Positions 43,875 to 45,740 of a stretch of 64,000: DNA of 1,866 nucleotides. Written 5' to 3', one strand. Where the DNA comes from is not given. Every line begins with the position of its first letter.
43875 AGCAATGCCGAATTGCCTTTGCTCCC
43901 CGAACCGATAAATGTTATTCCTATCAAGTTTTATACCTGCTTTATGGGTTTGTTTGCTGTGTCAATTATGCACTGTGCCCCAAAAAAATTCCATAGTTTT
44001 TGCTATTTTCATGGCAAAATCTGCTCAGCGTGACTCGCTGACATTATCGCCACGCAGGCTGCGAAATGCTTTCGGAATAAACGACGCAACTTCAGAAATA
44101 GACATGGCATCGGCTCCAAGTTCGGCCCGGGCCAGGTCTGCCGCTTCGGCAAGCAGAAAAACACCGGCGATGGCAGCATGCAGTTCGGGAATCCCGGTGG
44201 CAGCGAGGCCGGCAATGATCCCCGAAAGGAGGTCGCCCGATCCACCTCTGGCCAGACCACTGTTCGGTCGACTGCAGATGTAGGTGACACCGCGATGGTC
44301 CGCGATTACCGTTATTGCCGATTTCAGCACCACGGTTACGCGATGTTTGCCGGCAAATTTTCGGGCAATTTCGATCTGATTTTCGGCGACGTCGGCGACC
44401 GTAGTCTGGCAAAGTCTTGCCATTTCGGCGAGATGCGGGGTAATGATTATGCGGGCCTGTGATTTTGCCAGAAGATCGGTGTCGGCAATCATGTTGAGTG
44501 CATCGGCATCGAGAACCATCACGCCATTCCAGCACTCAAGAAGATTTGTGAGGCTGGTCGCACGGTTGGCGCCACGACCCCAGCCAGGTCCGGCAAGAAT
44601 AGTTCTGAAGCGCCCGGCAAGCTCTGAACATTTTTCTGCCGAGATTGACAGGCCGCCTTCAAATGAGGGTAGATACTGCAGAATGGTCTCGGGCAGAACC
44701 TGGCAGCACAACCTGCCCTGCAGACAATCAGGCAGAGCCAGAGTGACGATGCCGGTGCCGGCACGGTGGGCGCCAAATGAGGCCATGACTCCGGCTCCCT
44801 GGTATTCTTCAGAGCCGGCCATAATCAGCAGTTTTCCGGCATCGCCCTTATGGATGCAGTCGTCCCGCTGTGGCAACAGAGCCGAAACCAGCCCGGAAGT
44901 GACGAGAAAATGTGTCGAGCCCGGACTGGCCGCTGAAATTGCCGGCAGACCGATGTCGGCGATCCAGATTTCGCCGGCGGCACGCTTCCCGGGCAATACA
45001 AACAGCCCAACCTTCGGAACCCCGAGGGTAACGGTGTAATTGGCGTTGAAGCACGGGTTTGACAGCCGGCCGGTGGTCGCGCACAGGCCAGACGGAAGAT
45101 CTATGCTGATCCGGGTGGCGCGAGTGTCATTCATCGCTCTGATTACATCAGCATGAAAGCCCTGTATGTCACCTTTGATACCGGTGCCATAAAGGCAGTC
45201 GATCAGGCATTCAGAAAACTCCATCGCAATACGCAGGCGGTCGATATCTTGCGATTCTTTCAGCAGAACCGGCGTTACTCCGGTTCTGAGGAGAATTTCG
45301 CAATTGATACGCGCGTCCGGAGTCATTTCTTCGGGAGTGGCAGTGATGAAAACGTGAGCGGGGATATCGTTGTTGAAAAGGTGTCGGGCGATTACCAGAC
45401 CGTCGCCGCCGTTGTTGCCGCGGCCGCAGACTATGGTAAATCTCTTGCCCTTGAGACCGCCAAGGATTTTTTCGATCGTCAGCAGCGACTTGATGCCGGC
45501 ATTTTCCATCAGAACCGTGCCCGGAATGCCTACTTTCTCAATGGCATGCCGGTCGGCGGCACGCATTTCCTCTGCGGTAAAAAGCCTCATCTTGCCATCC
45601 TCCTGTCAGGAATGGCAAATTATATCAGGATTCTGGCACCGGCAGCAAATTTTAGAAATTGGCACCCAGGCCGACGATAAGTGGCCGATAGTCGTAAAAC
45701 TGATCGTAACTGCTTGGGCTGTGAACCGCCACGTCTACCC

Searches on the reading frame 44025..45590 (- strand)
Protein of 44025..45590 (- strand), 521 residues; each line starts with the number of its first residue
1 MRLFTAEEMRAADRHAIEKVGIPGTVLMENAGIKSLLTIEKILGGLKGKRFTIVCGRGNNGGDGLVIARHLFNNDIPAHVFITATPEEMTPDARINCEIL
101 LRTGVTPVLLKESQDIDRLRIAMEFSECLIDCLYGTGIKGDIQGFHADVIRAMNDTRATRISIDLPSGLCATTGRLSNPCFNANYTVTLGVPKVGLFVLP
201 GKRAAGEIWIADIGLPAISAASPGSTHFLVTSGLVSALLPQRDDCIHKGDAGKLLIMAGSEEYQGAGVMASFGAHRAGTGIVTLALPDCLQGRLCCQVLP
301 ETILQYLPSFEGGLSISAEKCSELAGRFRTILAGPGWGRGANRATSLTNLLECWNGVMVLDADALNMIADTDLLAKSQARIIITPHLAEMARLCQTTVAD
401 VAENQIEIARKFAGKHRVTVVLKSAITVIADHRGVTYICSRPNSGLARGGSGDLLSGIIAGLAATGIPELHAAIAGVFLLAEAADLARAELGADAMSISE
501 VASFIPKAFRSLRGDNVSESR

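Call 63: search_protein_families(library=pfam, proteins=[window:44025-45590:-], max_evalue=0.00001)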
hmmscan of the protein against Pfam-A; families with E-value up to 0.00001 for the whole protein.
window:44025-45590:- (521 aa): 2 families
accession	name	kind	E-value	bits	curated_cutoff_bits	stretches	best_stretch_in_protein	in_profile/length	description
PF01256.23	Carb_kinase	-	2e-47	162.1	27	1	254-506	1-241/242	NAD(P)H-hydrate dehydratase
PF03853.21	YjeF_N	-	7.3e-44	150.1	24.9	1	25-195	2-169/169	YjeF-related protein N-terminus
